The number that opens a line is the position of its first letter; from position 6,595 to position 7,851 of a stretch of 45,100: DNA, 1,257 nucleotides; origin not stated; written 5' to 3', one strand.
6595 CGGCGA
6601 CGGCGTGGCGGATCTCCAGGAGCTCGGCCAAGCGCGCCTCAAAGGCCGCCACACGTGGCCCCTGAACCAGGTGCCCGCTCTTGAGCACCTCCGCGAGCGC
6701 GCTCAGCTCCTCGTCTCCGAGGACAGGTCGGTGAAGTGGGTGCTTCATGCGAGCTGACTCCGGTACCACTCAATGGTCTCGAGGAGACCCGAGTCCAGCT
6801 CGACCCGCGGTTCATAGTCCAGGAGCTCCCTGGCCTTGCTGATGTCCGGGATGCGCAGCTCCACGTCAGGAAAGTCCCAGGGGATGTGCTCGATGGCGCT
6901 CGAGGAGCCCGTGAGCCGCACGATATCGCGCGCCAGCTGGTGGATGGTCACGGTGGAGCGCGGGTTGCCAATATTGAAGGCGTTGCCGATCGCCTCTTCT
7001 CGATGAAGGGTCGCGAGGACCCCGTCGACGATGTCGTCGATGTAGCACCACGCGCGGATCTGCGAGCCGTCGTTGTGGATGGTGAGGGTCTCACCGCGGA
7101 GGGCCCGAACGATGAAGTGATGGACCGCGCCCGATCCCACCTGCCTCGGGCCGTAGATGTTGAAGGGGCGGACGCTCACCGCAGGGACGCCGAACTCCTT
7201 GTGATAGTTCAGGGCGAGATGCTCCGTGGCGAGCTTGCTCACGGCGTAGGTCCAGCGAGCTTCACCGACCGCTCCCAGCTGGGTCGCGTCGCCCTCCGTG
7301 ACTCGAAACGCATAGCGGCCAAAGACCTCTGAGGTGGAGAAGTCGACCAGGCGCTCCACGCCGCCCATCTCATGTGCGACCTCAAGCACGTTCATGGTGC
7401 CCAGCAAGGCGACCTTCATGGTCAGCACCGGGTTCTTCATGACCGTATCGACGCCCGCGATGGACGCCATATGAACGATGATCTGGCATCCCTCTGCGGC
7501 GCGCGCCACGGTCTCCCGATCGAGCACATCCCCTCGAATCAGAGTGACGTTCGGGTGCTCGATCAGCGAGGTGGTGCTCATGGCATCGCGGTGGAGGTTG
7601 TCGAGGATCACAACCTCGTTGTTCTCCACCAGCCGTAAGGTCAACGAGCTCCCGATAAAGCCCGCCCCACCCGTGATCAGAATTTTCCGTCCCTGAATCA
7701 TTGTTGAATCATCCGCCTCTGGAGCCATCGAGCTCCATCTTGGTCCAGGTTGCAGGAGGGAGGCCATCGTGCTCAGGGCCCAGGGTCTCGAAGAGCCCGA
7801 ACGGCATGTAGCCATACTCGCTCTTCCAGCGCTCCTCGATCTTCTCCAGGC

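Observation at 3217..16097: Type IV pilus core cluster with PilS-PilR but no pilin gene, running into a translationally coupled amino-sugar/ABC-2 export module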

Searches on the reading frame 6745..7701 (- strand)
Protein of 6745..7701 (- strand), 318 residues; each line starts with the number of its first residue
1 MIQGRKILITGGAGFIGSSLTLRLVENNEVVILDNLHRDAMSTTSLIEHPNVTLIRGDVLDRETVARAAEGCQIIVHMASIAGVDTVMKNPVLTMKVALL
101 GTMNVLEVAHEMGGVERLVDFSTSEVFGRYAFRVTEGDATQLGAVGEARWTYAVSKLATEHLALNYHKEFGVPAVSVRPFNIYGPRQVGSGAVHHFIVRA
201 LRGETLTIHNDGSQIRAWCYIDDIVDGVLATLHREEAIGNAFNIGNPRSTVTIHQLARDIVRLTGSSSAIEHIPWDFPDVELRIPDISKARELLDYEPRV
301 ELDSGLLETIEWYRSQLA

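Call 7: search_protein_families(library=pfam, proteins=[window:6745-7701:-], max_evalue=0.01)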
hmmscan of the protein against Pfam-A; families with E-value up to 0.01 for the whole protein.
window:6745-7701:- (318 aa): 10 families
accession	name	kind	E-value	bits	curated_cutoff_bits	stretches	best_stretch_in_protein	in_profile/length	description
PF01370.27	Epimerase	-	6.5e-53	180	20.9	1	7-245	1-240/240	NAD dependent epimerase/dehydratase family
PF16363.11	GDP_Man_Dehyd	-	1e-46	160.3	27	1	8-307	1-330/332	GDP-mannose 4,6 dehydratase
PF01073.25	3Beta_HSD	-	6.5e-25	88.1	22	1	8-265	1-269/280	3-beta hydroxysteroid dehydrogenase/isomerase family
PF02719.21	Polysacc_synt_2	-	1.2e-14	54.6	20.2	1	7-123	1-128/293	Polysaccharide biosynthesis protein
PF04321.23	RmlD_sub_bind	-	6e-14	52.2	27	1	6-269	2-237/287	RmlD substrate binding domain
PF07993.18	NAD_binding_4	-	9.1e-14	51.7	20.1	1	9-201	1-226/258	Male sterility protein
PF13460.12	NAD_binding_10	-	3.7e-11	43.6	27.2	1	11-141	1-116/184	NAD(P)H-binding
PF05368.20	NmrA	-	5.1e-06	26.7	27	1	5-83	3-79/298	NmrA-like family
PF00106.31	adh_short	-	0.00043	20.3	26.6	1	6-73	2-72/195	short chain dehydrogenase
PF22614.2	Slo-like_RCK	-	0.0099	16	24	0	25-69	31-75/119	Calcium-activated potassium channel slowpoke-like RCK domain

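Call 8: search_protein_families(library=ncbifam, proteins=[window:6745-7701:-], max_evalue=0.01)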
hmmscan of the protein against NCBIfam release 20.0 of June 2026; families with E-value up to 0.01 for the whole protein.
window:6745-7701:- (318 aa): 54 families (the best 25 are shown)
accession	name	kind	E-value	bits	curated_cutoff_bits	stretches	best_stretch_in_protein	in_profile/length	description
TIGR01181.1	dTDP_gluc_dehyt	equivalog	1.3e-47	162.5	365.1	1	6-315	1-313/321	dTDP-glucose 4,6-dehydratase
TIGR04180.1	EDH_00030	hypoth_equivalog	2.4e-39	135.2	475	1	7-299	1-295/297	NAD-dependent 4,6-dehydratase LegB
NF008872.0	PRK11908.1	equivalog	4.9e-37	127.8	294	1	5-317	2-339/349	bifunctional UDP-4-keto-pentose/UDP-xylose synthase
NF005998.1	PRK08125.1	equivalog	8e-30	103.8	777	1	5-313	316-649/649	bifunctional UDP-4-amino-4-deoxy-L-arabinose formyltransferase/UDP-glucuronic acid oxidase ArnA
NF007490.0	PRK10084.1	subfamily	3e-28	98.8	649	1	6-315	2-336/361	dTDP-glucose 4,6-dehydratase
TIGR01179.1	galE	equivalog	5.8e-28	97.7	262.3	1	6-315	1-327/332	UDP-glucose 4-epimerase GalE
NF011728.1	PRK15181.1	equivalog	3.2e-27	95.4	760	1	4-314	15-338/348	Vi polysaccharide biosynthesis UDP-N-acetylglucosaminuronic acid C-4 epimerase TviC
NF007582.0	PRK10217.1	equivalog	4.1e-27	95.2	698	1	5-315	2-333/355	dTDP-glucose 4,6-dehydratase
TIGR02197.1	heptose_epim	equivalog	9.7e-24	84.1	274.6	1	7-315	1-315/316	ADP-glyceromanno-heptose 6-epimerase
TIGR03466.1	HpnA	hypoth_equivalog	1.5e-23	83.2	367.65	1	6-303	2-283/327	hopanoid-associated sugar epimerase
TIGR02622.1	CDP_4_6_dhtase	equivalog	3.9e-23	82.2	278.45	1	3-315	3-332/352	CDP-glucose 4,6-dehydratase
NF042422.1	oxyalk_red_OleD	equivalog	8.7e-23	81.2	580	1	6-275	2-261/329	2-alkyl-3-oxoalkanoate reductase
NF047922.1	GDPFucSynFcl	equivalog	2.9e-19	69.6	500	1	4-315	2-303/308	GDP-L-fucose synthase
NF042423.1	oxyalk_red_Shew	equivalog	1e-18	67.5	580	1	5-246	9-240/331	2-alkyl-3-oxoalkanoate reductase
NF043036.1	ErythonDh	equivalog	1.2e-16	60.8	325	1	6-276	2-277/321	D-erythronate dehydrogenase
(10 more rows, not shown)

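Call 43: search_solved_structures(query=window:6745-7701:-, max_evalue=1e-20)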
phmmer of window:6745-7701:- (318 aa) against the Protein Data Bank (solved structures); distinct sequences matched with E-value up to 1e-20: 50.
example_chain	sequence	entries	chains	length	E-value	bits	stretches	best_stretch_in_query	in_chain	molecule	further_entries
8vr2_A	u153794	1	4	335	3.1e-106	358.2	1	2-315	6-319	NAD-dependent epimerase/dehydratase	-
4lk3_A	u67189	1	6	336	8.7e-47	163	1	5-317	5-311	UDP-glucuronic acid decarboxylase 1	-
4gll_A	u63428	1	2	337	1.1e-46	162.7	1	5-317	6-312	UDP-glucuronic acid decarboxylase 1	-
2b69_A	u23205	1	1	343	1.2e-46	162.6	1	5-317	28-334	UDP-glucuronate decarboxylase 1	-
4m55_A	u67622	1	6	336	1.6e-46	162.1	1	5-317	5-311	UDP-glucuronic acid decarboxylase 1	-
6pmh_A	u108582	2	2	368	4.3e-40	141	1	3-314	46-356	UDP-glucose 4-epimerase related protein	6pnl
6bwl_A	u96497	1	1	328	2.5e-38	135.3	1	6-315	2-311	Pal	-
6zl6_A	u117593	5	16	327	1.1e-35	126.6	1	6-311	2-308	Epimerase domain-containing protein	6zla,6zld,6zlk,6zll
6bi4_A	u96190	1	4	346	1.3e-35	126.4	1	5-315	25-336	dTDP-glucose 4,6-dehydratase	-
4zrm_A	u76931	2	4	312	2.4e-35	125.5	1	6-317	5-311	UDP-glucose 4-epimerase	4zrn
6zlj_A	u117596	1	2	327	3.5e-35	124.9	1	6-311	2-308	Epimerase domain-containing protein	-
6wjb_A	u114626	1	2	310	6.2e-32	114.3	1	4-306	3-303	NAD-dependent epimerase/dehydratase family protein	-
9rl0_E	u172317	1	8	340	1.3e-31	113.2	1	6-314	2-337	CDP-tyvelose 2-epimerase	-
6wj9_A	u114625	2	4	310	3e-31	112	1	4-306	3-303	NAD-dependent epimerase/dehydratase family protein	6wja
1r66_A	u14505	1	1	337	8.7e-31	110.5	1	6-315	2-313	TDP-glucose-4,6-dehydratase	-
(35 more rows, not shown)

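Call 47: search_solved_structures(query=window:6745-7701:-, max_evalue=1e-45, show_alignments=2)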
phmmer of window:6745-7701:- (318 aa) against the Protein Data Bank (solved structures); distinct sequences matched with E-value up to 1e-45: 5.
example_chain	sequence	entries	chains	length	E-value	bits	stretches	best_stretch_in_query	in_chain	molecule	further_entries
8vr2_A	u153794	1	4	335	3.1e-106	358.2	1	2-315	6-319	NAD-dependent epimerase/dehydratase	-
4lk3_A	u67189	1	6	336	8.7e-47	163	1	5-317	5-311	UDP-glucuronic acid decarboxylase 1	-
4gll_A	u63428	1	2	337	1.1e-46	162.7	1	5-317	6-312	UDP-glucuronic acid decarboxylase 1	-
2b69_A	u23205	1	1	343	1.2e-46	162.6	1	5-317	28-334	UDP-glucuronate decarboxylase 1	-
4m55_A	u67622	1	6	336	1.6e-46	162.1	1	5-317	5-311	UDP-glucuronic acid decarboxylase 1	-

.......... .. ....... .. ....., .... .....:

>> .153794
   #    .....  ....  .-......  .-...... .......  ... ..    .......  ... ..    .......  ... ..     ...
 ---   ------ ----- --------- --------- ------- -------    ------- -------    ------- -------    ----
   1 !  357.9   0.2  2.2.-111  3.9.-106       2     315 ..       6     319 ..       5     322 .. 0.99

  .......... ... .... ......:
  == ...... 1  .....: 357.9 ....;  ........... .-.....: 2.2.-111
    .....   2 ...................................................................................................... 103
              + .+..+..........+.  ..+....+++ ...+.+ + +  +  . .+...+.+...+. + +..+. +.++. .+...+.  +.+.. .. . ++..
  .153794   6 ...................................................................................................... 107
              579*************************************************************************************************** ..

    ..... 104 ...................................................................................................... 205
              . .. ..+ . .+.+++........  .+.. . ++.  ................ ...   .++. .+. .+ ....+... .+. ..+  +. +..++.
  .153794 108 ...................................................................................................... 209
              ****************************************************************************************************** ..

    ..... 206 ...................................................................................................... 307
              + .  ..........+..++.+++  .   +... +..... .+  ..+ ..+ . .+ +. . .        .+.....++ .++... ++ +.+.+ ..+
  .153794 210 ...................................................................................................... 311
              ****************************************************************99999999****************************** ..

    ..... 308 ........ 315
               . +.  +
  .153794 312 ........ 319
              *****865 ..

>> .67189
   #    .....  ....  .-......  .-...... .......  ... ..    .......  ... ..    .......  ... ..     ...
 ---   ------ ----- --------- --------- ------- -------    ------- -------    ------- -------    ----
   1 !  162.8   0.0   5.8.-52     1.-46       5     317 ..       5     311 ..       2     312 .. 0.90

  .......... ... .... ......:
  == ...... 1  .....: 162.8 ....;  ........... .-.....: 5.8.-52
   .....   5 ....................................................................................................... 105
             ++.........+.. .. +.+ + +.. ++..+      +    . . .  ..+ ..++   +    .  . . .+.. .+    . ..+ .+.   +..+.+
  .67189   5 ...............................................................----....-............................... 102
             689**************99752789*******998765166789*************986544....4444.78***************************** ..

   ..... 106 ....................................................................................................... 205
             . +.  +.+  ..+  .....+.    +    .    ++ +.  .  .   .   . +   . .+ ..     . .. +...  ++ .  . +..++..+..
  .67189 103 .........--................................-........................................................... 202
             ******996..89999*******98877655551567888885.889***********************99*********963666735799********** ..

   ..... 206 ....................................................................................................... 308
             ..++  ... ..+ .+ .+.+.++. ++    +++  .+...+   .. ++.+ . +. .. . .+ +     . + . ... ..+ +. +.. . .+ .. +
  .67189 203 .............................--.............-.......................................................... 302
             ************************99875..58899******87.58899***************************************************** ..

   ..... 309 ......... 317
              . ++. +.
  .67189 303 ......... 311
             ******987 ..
